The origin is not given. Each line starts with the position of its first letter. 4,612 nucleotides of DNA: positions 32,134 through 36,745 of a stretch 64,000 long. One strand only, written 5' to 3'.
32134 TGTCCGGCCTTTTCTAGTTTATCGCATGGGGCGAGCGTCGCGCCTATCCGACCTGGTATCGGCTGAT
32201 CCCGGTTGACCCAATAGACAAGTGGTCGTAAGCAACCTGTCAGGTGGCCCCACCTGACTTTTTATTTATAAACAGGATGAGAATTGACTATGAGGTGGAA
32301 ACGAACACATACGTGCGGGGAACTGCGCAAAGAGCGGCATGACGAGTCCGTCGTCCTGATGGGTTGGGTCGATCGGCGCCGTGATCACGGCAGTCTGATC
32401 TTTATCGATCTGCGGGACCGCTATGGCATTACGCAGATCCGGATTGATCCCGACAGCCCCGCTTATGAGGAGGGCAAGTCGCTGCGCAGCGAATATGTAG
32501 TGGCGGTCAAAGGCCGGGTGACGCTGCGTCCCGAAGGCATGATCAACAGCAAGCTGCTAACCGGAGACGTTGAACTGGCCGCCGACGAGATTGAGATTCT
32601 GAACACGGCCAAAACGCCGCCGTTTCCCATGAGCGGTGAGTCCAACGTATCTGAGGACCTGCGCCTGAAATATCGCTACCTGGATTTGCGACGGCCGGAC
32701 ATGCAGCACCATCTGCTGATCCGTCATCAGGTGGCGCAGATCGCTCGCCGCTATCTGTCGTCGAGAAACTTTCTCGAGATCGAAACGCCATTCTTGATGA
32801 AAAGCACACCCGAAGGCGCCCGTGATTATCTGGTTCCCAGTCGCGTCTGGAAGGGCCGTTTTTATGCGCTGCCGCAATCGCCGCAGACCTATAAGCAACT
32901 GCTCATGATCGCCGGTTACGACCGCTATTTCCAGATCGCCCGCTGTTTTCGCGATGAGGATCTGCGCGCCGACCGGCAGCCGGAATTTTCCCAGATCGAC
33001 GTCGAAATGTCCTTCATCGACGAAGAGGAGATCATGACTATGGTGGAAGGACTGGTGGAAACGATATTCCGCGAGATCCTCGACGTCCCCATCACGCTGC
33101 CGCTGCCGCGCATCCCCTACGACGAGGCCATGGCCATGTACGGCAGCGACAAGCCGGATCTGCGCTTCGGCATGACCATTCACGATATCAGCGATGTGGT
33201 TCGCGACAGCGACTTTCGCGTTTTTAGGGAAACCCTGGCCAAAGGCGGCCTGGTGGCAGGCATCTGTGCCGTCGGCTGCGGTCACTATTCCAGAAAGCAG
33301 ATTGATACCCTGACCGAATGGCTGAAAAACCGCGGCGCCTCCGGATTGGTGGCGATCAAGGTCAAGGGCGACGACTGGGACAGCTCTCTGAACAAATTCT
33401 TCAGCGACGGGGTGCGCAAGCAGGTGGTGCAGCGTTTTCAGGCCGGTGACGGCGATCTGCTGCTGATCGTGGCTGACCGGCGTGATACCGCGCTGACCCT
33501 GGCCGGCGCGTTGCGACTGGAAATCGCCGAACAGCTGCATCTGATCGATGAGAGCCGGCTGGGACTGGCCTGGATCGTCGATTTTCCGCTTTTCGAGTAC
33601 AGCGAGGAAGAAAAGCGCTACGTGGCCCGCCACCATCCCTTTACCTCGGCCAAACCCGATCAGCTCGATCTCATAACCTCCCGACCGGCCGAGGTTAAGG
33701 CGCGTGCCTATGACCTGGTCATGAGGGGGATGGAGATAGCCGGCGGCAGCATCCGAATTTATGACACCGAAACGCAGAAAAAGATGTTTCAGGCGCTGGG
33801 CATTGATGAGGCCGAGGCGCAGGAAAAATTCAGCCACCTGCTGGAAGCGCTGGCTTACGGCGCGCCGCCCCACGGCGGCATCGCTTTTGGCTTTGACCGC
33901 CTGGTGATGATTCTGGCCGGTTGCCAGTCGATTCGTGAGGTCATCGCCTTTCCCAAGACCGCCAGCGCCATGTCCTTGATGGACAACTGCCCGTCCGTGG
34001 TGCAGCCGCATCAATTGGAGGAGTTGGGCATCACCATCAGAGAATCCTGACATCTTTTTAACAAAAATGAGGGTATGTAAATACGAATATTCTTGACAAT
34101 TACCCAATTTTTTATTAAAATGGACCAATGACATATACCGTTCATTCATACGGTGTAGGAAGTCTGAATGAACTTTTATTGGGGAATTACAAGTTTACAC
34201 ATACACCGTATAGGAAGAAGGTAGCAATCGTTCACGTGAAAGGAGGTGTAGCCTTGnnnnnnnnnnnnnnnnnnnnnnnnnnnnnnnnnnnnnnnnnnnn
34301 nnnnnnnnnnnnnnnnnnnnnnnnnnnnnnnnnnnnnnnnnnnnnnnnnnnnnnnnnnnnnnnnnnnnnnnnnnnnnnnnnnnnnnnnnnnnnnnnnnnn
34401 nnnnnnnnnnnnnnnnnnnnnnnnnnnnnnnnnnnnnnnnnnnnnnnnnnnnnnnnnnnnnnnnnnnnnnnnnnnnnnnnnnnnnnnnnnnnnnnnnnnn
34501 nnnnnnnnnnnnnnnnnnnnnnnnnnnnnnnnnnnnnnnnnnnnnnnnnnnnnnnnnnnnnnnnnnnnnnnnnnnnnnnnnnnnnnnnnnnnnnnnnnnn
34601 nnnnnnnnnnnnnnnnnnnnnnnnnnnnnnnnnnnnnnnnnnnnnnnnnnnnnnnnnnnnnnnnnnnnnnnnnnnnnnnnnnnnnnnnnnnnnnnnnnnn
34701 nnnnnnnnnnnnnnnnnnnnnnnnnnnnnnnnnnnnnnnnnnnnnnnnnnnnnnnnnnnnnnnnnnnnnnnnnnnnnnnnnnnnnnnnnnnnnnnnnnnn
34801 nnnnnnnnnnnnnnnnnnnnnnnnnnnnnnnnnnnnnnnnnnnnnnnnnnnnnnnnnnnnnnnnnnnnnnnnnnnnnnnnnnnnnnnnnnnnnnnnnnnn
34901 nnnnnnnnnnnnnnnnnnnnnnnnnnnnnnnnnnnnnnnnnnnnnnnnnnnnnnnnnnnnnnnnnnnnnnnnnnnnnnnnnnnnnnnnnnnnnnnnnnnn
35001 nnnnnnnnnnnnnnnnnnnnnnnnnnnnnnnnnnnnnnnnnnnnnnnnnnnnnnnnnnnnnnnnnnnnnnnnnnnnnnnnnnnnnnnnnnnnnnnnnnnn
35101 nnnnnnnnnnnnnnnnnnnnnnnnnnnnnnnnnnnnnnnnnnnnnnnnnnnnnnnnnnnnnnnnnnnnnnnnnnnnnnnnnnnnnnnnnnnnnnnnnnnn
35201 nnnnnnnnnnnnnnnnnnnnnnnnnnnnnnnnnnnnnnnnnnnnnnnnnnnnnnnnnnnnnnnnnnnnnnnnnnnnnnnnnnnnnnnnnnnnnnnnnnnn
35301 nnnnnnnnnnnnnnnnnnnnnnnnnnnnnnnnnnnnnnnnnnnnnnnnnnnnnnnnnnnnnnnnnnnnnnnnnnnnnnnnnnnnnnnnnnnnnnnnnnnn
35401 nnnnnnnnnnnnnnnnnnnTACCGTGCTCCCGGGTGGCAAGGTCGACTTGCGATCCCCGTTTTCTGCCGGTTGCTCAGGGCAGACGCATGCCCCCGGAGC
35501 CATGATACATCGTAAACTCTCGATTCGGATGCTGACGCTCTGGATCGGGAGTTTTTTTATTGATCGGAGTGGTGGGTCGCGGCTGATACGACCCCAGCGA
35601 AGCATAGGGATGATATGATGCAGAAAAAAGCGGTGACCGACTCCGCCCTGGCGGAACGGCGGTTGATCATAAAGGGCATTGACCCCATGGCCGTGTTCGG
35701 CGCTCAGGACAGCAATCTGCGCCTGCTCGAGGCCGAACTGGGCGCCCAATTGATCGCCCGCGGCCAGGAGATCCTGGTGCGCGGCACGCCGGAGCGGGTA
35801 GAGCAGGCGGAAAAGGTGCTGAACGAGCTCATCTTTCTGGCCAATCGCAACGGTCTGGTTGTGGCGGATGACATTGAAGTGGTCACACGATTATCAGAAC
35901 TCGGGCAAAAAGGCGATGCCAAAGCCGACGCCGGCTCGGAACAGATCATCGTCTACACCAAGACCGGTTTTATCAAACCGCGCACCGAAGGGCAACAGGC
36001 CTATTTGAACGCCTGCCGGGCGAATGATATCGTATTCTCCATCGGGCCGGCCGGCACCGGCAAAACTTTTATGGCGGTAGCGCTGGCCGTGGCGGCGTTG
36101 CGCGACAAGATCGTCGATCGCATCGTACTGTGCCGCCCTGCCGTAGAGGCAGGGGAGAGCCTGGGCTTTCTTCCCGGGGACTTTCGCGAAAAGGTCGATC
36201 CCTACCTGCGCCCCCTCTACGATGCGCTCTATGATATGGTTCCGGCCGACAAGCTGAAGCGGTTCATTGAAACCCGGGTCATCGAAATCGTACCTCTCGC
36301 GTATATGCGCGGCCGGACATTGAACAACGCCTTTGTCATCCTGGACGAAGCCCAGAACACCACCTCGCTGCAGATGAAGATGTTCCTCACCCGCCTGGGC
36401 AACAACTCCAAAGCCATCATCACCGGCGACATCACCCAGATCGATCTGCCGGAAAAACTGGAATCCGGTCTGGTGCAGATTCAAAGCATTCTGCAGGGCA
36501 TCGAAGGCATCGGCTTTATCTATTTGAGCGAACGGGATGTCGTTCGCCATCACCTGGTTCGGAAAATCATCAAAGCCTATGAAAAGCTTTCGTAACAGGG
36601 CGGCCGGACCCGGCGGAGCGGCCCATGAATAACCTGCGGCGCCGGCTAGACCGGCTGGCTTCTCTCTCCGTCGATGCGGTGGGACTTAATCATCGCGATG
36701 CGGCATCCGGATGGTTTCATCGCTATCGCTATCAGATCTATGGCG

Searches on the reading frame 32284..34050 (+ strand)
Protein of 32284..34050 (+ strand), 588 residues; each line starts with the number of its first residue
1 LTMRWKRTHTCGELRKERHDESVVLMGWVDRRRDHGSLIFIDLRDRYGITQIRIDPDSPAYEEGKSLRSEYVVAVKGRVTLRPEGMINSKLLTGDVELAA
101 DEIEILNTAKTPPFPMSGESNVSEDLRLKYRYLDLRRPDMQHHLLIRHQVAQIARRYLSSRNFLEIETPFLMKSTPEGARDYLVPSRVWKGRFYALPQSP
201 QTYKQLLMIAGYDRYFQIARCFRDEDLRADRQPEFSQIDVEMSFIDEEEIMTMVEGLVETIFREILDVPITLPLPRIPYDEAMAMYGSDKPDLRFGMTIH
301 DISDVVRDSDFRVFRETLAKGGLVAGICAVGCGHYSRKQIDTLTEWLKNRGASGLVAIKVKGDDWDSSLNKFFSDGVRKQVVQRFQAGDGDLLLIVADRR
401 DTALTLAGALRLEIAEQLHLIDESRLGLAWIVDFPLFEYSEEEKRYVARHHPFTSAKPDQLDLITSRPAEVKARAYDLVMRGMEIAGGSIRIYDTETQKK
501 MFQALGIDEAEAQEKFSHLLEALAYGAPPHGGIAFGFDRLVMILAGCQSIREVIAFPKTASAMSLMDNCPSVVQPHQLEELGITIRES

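Call 25: search_protein_families(library=pfam, proteins=[window:32284-34050:+], max_evalue=0.00001)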
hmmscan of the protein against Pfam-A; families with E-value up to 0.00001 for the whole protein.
window:32284-34050:+ (588 aa): 3 families
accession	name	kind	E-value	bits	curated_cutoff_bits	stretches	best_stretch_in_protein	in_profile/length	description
PF00152.25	tRNA-synt_2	-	6.9e-123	410.1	25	1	123-559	1-307/308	tRNA synthetases class II (D, K and N)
PF02938.19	GAD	-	7e-19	68.3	23.4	1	314-405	1-93/95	GAD domain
PF01336.31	tRNA_anti-codon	-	2.9e-17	62.8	27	1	23-106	1-75/75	OB-fold nucleic acid binding domain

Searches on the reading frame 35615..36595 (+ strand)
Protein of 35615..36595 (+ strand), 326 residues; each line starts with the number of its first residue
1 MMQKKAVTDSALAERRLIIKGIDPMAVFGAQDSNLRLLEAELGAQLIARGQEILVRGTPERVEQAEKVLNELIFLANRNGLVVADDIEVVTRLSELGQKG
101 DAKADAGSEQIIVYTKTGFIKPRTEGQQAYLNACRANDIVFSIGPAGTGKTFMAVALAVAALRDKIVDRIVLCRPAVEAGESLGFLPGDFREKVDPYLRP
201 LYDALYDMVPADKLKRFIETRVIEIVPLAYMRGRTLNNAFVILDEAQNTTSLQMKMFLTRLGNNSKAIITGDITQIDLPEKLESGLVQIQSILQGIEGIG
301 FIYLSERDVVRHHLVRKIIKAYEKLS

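Call 25: search_protein_families(library=pfam, proteins=[window:35615-36595:+], max_evalue=0.00001)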
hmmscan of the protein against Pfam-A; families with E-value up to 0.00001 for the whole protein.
window:35615-36595:+ (326 aa): 3 families
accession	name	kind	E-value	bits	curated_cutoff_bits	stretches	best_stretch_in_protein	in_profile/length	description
PF02562.22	PhoH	-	7.5e-95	316.7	27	1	120-323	2-205/205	PhoH-like protein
PF13245.12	AAA_19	-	2.2e-07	31.6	25.1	1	131-276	5-129/134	AAA domain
PF13604.12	AAA_30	-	4.2e-07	30.3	27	1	125-276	4-128/191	AAA domain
